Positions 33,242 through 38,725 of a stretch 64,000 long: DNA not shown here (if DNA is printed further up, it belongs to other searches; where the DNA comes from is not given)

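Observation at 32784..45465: Duplicated cassette: giant PilY1/PilC-like secreted protein translationally coupled to a retropepsin-like aspartic protease, with no pilus genes nearby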

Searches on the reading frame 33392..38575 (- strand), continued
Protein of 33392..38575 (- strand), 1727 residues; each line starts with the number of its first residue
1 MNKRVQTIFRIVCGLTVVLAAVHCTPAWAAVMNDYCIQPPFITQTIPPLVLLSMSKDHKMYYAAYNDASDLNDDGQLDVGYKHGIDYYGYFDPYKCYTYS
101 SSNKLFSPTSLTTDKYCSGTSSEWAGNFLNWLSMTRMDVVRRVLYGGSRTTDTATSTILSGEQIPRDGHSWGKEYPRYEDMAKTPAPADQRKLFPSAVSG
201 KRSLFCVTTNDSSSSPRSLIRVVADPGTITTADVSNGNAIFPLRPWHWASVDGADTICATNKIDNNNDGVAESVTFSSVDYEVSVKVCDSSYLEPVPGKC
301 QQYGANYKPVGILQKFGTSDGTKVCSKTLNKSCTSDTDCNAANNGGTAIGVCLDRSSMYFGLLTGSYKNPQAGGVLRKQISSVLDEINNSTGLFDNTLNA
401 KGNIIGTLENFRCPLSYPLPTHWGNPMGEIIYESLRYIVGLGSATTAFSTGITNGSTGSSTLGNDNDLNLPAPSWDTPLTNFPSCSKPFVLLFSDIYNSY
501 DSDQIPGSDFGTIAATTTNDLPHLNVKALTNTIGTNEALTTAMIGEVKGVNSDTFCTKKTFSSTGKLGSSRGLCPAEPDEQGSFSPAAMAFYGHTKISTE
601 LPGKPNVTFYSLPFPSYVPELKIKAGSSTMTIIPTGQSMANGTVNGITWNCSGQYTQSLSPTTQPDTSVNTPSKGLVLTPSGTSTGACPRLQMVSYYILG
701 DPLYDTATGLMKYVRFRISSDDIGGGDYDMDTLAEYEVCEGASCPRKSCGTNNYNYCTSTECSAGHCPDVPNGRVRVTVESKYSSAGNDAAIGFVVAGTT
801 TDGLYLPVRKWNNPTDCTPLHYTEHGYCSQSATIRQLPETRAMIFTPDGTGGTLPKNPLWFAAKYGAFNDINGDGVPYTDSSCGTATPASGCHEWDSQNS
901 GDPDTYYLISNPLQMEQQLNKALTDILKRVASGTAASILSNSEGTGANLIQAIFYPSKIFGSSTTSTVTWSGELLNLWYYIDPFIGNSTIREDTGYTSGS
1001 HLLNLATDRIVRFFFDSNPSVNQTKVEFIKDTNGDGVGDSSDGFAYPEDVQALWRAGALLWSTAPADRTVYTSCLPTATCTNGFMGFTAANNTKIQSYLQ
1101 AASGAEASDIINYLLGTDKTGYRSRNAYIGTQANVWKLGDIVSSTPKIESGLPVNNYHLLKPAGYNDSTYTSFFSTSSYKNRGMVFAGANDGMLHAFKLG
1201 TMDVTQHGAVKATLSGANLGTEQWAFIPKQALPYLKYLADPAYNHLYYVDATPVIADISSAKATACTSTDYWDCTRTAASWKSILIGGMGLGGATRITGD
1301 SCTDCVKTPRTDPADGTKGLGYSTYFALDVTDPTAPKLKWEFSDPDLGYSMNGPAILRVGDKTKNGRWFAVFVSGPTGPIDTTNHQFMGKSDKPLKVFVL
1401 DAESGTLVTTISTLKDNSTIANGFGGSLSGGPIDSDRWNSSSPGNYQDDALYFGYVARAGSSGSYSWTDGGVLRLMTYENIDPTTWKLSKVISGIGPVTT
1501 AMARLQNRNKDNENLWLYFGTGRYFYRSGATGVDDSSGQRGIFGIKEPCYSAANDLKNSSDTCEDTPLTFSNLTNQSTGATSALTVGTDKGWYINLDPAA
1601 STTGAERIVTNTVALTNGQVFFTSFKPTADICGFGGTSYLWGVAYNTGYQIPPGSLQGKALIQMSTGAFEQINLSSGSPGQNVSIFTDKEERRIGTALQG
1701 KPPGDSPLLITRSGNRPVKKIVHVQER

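Call 43: search_protein_families(library=pfam, proteins=[L172:4244-4783:+, L059:1217-1957:-], max_evalue=1)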
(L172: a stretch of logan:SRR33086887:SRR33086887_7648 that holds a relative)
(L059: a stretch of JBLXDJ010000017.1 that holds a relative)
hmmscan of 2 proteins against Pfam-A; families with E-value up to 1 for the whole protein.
L172:4244-4783:+ (179 aa): 3 families
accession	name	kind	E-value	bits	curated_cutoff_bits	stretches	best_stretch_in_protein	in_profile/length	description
PF13511.11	DUF4124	-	4.4e-08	33.7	22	1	16-87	10-54/56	Domain of unknown function (DUF4124)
PF16326.10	ABC_tran_CTD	-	0.027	15.1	32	1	107-163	9-66/69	ABC transporter C-terminal domain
PF23567.2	Ubiquitin_IARS1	-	0.099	13.2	22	1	128-163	28-63/92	Isoleucine--tRNA ligase, cytoplasmic, ubiquitin-like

L059:1217-1957:- (247 aa): 5 families
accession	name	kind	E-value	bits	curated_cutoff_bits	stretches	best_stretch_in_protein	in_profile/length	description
PF13650.11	Asp_protease_2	-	7.1e-11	43.1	24.3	1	119-201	8-90/90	Aspartyl protease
PF13975.11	gag-asp_proteas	-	1.9e-10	41.7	28.2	1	120-204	9-92/92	gag-polyprotein putative aspartyl protease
PF13511.11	DUF4124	-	0.01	16.5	22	1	19-71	3-40/56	Domain of unknown function (DUF4124)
PF00077.25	RVP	-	0.011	16.4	20.7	1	115-139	12-34/101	Retroviral aspartyl protease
PF20380.3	DUF6675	-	0.21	11.1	27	1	33-102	47-113/254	Family of unknown function (DUF6675)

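Call 67: list_cluster_members(proteins=[P0115, P0001, P0235])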
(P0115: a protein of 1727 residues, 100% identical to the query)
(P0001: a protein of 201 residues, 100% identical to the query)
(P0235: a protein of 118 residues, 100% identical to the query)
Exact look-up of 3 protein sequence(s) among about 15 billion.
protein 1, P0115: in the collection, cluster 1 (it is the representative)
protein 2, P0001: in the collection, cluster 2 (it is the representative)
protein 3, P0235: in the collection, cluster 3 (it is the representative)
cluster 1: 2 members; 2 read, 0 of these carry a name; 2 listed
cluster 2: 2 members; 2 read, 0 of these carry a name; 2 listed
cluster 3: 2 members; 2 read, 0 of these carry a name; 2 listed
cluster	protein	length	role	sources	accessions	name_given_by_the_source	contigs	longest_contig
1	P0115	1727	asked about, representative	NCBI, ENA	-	-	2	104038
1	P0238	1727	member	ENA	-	-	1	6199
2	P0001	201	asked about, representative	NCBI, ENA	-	-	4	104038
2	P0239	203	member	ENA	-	-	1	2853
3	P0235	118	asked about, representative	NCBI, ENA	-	-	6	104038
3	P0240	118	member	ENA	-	-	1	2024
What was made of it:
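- Tried and rejected: Cluster look-ups gave no organism name (call 67).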

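Call 72: search_solved_structures(query=window:33392-38575:-, max_evalue=0.1)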
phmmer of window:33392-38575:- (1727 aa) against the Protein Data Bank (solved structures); distinct sequences matched with E-value up to 0.1: 0.

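Call 74: search_solved_structures(query=A1, max_evalue=0.1)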
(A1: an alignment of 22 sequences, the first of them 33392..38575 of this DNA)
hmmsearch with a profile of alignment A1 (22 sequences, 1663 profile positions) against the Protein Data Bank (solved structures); distinct sequences matched with E-value up to 0.1: 8.
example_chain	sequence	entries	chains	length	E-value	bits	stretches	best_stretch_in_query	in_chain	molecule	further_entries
3hx6_A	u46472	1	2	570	8.5e-31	109.5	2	1278-1594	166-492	Type 4 fimbrial biogenesis protein PilY1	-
6tjg_A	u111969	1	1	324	0.0026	18.4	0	1130-1147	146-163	Cake8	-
6tjh_A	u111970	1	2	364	0.0033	18.1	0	1130-1147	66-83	Cake9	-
6tji_A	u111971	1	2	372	0.0039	17.8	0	1132-1149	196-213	Cake10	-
6tjf_A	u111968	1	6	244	0.0062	17.2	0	1130-1147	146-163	Cake6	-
6tje_A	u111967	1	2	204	0.0074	16.9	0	1131-1147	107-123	Cake5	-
6tjd_A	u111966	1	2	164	0.019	15.6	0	1131-1147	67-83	Cake4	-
6tjc_A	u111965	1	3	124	0.052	14.1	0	1130-1147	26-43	Cake3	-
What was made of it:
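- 33392..38575 (-): PilY1-A: full-length paralog of the Geobacterales-type PilY1 (PF28373 N-domain plus propeller). Family profile vs PDB 3HX6, E 8.5e-31 (call 74).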
